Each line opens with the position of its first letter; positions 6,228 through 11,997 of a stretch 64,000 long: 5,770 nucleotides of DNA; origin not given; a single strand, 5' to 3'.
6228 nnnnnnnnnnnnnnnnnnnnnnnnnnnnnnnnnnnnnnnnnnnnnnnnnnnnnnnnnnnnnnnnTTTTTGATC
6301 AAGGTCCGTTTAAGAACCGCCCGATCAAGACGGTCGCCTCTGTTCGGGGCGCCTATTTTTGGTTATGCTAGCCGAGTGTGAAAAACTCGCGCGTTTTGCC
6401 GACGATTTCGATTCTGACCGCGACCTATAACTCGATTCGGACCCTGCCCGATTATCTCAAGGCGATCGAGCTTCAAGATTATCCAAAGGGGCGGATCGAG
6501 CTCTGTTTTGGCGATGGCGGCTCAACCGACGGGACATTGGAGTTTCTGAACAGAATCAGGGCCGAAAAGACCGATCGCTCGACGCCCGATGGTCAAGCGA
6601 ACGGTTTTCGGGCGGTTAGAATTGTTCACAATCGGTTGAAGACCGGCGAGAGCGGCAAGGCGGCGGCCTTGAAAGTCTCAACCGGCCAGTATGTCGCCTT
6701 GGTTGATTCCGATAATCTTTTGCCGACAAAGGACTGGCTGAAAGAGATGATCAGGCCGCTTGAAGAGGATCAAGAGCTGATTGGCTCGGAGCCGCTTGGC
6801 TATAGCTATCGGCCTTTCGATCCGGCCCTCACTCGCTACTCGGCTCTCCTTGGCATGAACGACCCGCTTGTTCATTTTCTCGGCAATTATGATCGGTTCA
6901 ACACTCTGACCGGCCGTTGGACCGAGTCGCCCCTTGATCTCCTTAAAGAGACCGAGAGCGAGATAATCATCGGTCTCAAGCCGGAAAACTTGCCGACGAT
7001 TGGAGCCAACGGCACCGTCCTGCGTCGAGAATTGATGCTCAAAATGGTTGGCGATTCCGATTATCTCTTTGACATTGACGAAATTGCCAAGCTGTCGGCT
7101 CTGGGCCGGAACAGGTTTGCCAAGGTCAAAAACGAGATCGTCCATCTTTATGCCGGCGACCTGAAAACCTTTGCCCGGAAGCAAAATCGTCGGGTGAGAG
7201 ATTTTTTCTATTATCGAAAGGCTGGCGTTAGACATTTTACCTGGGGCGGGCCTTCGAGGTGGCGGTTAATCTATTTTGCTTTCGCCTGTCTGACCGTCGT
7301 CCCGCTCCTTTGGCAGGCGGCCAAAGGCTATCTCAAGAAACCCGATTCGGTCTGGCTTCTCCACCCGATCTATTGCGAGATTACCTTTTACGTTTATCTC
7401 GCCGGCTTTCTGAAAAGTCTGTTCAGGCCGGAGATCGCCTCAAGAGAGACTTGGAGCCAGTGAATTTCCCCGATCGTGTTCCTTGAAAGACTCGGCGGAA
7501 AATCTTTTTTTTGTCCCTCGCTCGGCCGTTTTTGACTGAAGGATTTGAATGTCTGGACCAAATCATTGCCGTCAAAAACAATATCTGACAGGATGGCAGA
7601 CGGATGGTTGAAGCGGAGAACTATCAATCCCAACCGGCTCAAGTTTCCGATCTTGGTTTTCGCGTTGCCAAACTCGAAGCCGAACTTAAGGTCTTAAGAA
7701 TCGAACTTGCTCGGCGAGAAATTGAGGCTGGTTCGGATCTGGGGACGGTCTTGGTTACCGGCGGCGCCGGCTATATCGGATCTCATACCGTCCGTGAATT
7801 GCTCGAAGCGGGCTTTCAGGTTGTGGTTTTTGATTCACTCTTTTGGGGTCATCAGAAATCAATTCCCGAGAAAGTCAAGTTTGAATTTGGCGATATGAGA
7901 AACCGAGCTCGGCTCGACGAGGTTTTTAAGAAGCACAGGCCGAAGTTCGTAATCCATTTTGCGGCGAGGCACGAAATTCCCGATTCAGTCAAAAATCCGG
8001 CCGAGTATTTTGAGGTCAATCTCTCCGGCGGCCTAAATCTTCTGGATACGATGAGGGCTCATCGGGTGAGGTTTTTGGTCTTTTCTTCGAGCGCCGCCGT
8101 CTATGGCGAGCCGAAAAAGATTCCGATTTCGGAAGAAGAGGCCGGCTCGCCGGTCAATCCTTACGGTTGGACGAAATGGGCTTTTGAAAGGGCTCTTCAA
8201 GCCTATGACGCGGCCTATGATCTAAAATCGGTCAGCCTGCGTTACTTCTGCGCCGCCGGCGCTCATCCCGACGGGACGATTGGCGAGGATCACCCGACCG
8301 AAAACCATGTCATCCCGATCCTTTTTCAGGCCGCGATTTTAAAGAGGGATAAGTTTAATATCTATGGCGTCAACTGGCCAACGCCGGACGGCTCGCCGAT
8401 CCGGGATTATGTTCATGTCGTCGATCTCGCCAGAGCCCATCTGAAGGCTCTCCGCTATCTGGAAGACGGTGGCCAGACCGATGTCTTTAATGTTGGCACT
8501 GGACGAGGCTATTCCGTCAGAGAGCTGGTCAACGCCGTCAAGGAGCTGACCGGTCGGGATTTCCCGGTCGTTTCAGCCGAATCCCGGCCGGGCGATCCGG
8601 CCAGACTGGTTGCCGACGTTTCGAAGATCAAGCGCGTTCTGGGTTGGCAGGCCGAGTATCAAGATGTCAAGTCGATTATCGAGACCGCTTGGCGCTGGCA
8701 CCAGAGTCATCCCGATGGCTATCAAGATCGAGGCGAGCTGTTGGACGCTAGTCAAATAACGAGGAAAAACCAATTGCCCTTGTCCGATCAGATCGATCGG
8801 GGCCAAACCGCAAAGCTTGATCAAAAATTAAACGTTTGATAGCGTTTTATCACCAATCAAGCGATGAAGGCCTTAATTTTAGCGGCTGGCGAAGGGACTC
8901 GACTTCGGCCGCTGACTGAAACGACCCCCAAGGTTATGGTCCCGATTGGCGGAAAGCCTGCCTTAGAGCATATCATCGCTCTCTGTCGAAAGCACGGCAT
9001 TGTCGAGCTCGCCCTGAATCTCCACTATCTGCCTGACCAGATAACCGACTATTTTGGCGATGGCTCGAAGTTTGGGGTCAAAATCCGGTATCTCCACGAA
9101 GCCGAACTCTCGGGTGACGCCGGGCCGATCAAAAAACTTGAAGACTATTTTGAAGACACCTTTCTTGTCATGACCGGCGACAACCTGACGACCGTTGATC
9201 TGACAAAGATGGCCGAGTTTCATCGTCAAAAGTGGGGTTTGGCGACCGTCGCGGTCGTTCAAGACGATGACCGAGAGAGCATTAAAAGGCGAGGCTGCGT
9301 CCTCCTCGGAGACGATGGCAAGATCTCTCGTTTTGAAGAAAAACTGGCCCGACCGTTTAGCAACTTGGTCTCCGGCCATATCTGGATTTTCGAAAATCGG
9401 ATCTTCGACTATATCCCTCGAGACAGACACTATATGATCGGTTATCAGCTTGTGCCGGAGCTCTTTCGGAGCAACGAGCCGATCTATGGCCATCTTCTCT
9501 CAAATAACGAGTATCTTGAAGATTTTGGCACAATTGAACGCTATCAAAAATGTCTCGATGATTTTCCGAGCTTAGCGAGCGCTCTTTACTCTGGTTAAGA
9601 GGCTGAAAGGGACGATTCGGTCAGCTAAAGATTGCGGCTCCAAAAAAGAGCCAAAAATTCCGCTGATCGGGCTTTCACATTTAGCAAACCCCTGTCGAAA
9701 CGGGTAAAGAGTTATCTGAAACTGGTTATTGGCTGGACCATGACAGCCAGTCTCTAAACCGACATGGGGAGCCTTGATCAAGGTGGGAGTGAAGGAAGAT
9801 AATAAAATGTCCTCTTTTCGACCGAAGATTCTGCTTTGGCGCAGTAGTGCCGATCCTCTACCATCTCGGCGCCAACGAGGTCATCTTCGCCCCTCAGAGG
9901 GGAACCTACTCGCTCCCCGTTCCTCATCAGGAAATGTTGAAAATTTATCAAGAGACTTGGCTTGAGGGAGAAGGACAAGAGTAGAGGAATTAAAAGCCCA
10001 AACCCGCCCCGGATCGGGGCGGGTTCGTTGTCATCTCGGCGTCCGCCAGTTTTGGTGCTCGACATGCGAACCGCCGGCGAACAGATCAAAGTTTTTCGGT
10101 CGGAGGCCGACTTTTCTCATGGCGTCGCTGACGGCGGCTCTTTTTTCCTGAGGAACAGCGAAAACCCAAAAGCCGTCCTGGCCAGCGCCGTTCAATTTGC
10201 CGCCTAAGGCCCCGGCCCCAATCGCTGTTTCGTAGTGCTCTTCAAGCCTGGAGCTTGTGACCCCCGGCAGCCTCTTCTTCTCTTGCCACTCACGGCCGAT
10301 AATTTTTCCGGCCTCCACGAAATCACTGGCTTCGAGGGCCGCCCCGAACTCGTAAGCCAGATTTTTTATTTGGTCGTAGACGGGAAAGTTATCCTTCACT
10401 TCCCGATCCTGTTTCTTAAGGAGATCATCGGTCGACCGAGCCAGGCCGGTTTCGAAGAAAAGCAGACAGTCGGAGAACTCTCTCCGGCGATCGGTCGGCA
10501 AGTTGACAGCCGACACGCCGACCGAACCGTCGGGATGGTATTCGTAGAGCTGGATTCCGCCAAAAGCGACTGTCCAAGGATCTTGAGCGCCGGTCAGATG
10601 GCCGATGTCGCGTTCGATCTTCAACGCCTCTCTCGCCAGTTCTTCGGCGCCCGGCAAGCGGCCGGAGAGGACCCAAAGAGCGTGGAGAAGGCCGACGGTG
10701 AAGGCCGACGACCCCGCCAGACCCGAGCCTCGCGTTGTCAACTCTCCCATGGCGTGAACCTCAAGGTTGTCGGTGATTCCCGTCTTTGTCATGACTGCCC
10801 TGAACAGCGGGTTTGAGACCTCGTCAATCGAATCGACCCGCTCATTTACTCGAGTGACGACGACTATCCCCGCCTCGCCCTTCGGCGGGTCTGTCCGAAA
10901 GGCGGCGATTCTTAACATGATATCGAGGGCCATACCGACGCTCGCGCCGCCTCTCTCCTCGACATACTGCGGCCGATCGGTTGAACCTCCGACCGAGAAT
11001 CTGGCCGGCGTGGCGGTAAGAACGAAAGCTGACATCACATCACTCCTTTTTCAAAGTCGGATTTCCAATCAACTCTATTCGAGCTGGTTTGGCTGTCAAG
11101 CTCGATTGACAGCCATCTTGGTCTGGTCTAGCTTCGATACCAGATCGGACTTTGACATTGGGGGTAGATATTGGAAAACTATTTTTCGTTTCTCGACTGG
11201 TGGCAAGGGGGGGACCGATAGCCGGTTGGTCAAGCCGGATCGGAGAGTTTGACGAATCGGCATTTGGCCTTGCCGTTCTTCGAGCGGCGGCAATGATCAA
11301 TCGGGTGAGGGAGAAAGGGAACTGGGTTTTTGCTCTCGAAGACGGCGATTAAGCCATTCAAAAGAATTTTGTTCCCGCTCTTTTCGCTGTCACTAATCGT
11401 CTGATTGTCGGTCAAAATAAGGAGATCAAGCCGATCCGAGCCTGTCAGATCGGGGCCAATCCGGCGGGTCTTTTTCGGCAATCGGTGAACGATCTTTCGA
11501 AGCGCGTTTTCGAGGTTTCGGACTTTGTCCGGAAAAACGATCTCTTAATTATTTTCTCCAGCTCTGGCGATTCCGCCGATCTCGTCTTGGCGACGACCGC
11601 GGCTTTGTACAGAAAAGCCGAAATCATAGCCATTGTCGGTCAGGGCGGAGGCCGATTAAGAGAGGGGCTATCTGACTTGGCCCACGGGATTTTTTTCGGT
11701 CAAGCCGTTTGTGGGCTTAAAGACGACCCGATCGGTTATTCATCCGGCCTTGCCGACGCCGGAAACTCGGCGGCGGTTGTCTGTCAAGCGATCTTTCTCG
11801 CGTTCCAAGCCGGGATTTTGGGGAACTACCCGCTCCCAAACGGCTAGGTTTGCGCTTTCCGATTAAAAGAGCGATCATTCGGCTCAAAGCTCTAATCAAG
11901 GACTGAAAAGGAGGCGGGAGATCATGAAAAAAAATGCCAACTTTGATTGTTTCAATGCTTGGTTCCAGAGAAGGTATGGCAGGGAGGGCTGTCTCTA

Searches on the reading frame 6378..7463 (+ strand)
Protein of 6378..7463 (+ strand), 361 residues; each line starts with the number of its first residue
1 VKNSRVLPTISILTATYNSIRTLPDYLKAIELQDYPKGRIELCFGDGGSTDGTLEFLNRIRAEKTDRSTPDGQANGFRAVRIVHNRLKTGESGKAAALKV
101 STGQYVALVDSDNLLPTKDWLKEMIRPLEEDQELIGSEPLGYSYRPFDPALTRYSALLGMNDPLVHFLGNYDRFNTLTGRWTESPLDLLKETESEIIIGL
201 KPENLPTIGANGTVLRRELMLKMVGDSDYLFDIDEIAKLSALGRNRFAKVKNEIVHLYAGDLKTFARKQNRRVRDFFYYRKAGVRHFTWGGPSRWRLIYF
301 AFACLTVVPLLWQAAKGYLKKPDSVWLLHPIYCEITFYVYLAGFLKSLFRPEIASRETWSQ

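Call 23: search_protein_families(library=pfam, proteins=[window:6378-7463:+], max_evalue=0.001)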
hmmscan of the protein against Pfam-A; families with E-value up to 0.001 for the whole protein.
window:6378-7463:+ (361 aa): 1 family
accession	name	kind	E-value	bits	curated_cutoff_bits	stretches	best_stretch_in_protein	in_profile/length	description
PF00535.33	Glycos_transf_2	-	6.9e-14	52.6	23.3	1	11-134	1-110/168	Glycosyl transferase family 2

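Call 72: search_protein_families(library=ncbifam, proteins=[window:6378-7463:+], max_evalue=1e-8)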
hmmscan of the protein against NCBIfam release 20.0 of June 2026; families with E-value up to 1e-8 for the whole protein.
window:6378-7463:+ (361 aa): 1 family
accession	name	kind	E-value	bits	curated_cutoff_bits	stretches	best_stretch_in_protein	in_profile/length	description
TIGR03111.1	glyc2_xrt_Gpos1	hypoth_equivalog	9.4e-11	41.1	363.95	1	4-134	45-162/439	TIGR03111 family XrtG-associated glycosyltransferase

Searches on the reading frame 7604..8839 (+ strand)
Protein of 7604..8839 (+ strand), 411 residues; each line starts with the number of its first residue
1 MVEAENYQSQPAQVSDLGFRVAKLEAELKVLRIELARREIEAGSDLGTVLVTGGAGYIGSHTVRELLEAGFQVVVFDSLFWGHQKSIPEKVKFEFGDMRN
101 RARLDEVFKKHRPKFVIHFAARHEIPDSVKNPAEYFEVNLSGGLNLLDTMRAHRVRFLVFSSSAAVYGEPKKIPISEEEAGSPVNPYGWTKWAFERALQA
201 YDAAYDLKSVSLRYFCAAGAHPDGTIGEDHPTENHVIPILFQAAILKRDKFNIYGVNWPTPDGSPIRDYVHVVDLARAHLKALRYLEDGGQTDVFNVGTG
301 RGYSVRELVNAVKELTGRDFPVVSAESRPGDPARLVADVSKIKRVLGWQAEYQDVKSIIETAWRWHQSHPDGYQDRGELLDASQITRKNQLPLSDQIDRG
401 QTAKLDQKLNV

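Call 23: search_protein_families(library=pfam, proteins=[window:7604-8839:+], max_evalue=0.001)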
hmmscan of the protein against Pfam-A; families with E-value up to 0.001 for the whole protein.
window:7604-8839:+ (411 aa): 9 families
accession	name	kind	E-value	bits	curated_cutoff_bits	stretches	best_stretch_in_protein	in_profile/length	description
PF01370.27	Epimerase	-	8.1e-60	202.6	20.9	1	49-298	1-240/240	NAD dependent epimerase/dehydratase family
PF16363.11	GDP_Man_Dehyd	-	1.1e-51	176.7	27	1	50-353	1-324/332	GDP-mannose 4,6 dehydratase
PF01073.25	3Beta_HSD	-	4.4e-17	62.4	22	1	50-291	1-237/280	3-beta hydroxysteroid dehydrogenase/isomerase family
PF04321.23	RmlD_sub_bind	-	1.7e-16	60.6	27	1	48-202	2-140/287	RmlD substrate binding domain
PF02719.21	Polysacc_synt_2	-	3.8e-16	59.6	20.2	1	49-205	1-156/293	Polysaccharide biosynthesis protein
PF07993.18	NAD_binding_4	-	2.9e-06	27.1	20.1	0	113-210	89-200/258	Male sterility protein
PF13460.12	NAD_binding_10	-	5e-06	26.9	27.2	1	53-178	1-114/184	NAD(P)H-binding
PF08659.16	KR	-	1.4e-05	25.6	22.6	1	47-171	1-145/180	KR domain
PF00106.31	adh_short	-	0.00059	19.8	26.6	0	48-110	2-70/195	short chain dehydrogenase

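Call 50: search_protein_families(library=ncbifam, proteins=[window:7604-8839:+], max_evalue=0.00001)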
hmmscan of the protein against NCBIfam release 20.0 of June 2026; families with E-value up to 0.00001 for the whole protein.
window:7604-8839:+ (411 aa): 23 families
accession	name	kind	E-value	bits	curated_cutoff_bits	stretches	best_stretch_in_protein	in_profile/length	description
TIGR01179.1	galE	equivalog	5.1e-123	410.1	262.3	1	49-372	2-331/332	UDP-glucose 4-epimerase GalE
NF007956.0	PRK10675.1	subfamily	2.8e-78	263.4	394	1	48-375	2-338/338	UDP-glucose 4-epimerase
TIGR01181.1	dTDP_gluc_dehyt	equivalog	4.2e-42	144.4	365.1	1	49-370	2-315/321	dTDP-glucose 4,6-dehydratase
TIGR04180.1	EDH_00030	hypoth_equivalog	3e-34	118.5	475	1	49-353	1-297/297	NAD-dependent 4,6-dehydratase LegB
TIGR02197.1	heptose_epim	equivalog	1.5e-31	109.8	274.6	1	49-319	1-263/316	ADP-glyceromanno-heptose 6-epimerase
NF011728.1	PRK15181.1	equivalog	1.4e-24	86.7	760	1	49-366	18-337/348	Vi polysaccharide biosynthesis UDP-N-acetylglucosaminuronic acid C-4 epimerase TviC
NF007582.0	PRK10217.1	equivalog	4.4e-22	78.7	698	1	48-352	3-318/355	dTDP-glucose 4,6-dehydratase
NF047922.1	GDPFucSynFcl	equivalog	1.5e-21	77.1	500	1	49-368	5-303/308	GDP-L-fucose synthase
NF007490.0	PRK10084.1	subfamily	4.2e-21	75.3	649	1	49-365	3-333/361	dTDP-glucose 4,6-dehydratase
TIGR02622.1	CDP_4_6_dhtase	equivalog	2e-20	73.3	278.45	1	48-368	6-332/352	CDP-glucose 4,6-dehydratase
TIGR03466.1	HpnA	hypoth_equivalog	2e-16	59.8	367.65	1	48-198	2-152/327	hopanoid-associated sugar epimerase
NF042422.1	oxyalk_red_OleD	equivalog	1.4e-13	50.9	580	1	49-314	3-248/329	2-alkyl-3-oxoalkanoate reductase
NF043036.1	ErythonDh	equivalog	2.1e-13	50.2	325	1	49-201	3-163/321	D-erythronate dehydrogenase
TIGR01214.1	rmlD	equivalog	2.2e-13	50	224.05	1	48-202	1-139/285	dTDP-4-dehydrorhamnose reductase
NF008360.0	PRK11150.1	equivalog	2.6e-13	49.9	452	1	150-314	104-252/310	ADP-glyceromanno-heptose 6-epimerase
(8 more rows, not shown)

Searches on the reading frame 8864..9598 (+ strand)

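Call 23: search_protein_families(library=pfam, proteins=[window:8864-9598:+], max_evalue=0.001)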
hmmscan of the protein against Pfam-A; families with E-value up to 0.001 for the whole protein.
window:8864-9598:+ (244 aa): 2 families
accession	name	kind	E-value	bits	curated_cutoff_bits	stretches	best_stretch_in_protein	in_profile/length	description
PF00483.29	NTP_transferase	-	4.3e-37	128.4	21.2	1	2-229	1-237/245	Nucleotidyl transferase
PF12804.13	NTP_transf_3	-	2.2e-08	34.9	27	1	3-176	1-133/160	MobA-like NTP transferase domain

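Call 72: search_protein_families(library=ncbifam, proteins=[window:8864-9598:+], max_evalue=1e-8)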
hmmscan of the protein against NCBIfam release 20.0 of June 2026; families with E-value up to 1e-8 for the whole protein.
window:8864-9598:+ (244 aa): 21 families
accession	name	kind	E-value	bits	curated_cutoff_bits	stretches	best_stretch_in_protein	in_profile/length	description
NF052502.1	man1P_GTase_Rv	exception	7.5e-42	143.4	440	1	2-230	2-226/352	mannose-1-phosphate guanylyltransferase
TIGR03992.1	Arch_glmU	subfamily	6.7e-38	130.6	292.1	1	1-184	1-176/393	bifunctional sugar-1-phosphate nucleotidylyltransferase/acetyltransferase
NF041313.1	UDPGP_AglF_Halo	equivalog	6.3e-37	127.3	400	1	1-183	1-181/234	UTP--glucose-1-phosphate uridylyltransferase AglF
NF045761.1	NAMPUrTaseMurU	equivalog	2.2e-30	106.2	250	1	1-228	1-221/226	N-acetylmuramate alpha-1-phosphate uridylyltransferase MurU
TIGR01208.1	rmlA_long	equivalog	8.7e-28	97.2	320.25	1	2-184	1-182/353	glucose-1-phosphate thymidylyltransferase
NF049965.1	GlMnHpPGnyltfHddC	equivalog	2.8e-24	86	300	1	1-188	1-179/221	D-glycero-D-manno-heptose 1-phosphate guanosyltransferase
TIGR02623.1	G1P_cyt_trans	equivalog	3.9e-22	78.9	300.25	1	1-65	1-65/255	glucose-1-phosphate cytidylyltransferase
NF003670.0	PRK05293.1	equivalog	5.7e-22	78.2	470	1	92-230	113-254/382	glucose-1-phosphate adenylyltransferase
NF041173.1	Sug_nt_acttase_Thmprot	equivalog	4e-20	72.1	600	1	1-185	1-177/405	bifunctional sugar-1-phosphate nucleotidylyltransferase/acetyltransferase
TIGR02091.1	glgC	equivalog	8.5e-18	64.5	424.9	1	90-227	106-252/364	glucose-1-phosphate adenylyltransferase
TIGR01207.1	rmlA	equivalog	6.8e-15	54.9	360.65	1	2-183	1-182/286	glucose-1-phosphate thymidylyltransferase RfbA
TIGR01173.1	glmU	equivalog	2.1e-12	46.6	366.85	1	1-156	1-148/452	bifunctional UDP-N-acetylglucosamine diphosphorylase/glucosamine-1-phosphate N-acetyltransferase GlmU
NF012024.0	PRK15480.1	equivalog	3e-12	46.3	588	1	2-182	5-185/292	glucose-1-phosphate thymidylyltransferase RfbA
NF002023.0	PRK00844.1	subfamily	3.7e-12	45.8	458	0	93-164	114-184/408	glucose-1-phosphate adenylyltransferase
NF045697.1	MurNAcPUrMurU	equivalog_domain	5.4e-12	45.6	370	1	4-165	1-167/229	N-acetylmuramate alpha-1-phosphate uridylyltransferase MurU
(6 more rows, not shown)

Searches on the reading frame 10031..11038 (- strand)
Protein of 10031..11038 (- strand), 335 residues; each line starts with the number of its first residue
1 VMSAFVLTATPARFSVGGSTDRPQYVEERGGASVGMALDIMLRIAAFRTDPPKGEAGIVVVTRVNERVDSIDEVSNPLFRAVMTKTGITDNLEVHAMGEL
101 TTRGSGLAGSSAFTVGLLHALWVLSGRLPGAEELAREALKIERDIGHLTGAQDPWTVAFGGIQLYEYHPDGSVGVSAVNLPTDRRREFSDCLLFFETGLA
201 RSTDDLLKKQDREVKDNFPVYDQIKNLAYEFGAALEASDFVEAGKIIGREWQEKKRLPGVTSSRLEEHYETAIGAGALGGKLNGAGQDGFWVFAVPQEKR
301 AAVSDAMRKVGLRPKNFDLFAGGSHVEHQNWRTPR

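Call 23: search_protein_families(library=pfam, proteins=[window:10031-11038:-], max_evalue=0.001)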
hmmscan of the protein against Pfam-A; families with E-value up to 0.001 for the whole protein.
window:10031-11038:- (335 aa): 2 families
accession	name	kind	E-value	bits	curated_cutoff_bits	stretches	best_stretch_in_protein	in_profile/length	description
PF00288.32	GHMP_kinases_N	-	3.2e-07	30.9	22.3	1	82-161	10-87/87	GHMP kinases N terminal domain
PF08544.19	GHMP_kinases_C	-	1.5e-05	25.8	21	1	234-309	4-81/85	GHMP kinases C terminal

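Call 72: search_protein_families(library=ncbifam, proteins=[window:10031-11038:-], max_evalue=1e-8)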
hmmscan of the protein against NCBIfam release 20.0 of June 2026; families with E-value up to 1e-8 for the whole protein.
window:10031-11038:- (335 aa): 5 families
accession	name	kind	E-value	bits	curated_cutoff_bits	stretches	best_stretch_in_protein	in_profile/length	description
NF049969.1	GlMnHpPKinHddA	equivalog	2.6e-27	96.2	600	1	102-323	107-332/338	D-glycero-D-manno-heptose 7-phosphate kinase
NF009948.0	PRK13412.1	equivalog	3.4e-17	61.4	721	1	102-303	736-942/974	bifunctional fucokinase/fucose-1-phosphate guanylyltransferase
TIGR00549.1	mevalon_kin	equivalog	5.3e-12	45.8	163.05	1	91-292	80-274/276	mevalonate kinase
NF003036.0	PRK03926.1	equivalog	2.9e-10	39.7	403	1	88-311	72-283/302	mevalonate kinase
NF001816.0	PRK00555.1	equivalog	1e-09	37.8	509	0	229-309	258-338/363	galactokinase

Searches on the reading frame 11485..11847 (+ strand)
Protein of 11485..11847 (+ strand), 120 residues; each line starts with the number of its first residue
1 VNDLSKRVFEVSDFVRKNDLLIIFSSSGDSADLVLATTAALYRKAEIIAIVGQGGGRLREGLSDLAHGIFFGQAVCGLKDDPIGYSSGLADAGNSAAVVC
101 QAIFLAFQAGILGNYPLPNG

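Call 23: search_protein_families(library=pfam, proteins=[window:11485-11847:+], max_evalue=0.001)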
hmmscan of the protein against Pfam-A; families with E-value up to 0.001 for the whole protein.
window:11485-11847:+ (120 aa): 2 families
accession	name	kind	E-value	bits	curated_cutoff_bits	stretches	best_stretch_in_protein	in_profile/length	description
PF01380.27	SIS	-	3.1e-05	24.2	25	1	14-58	50-94/131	SIS domain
PF13580.11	SIS_2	-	0.00014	22.4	27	1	12-52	98-138/138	SIS domain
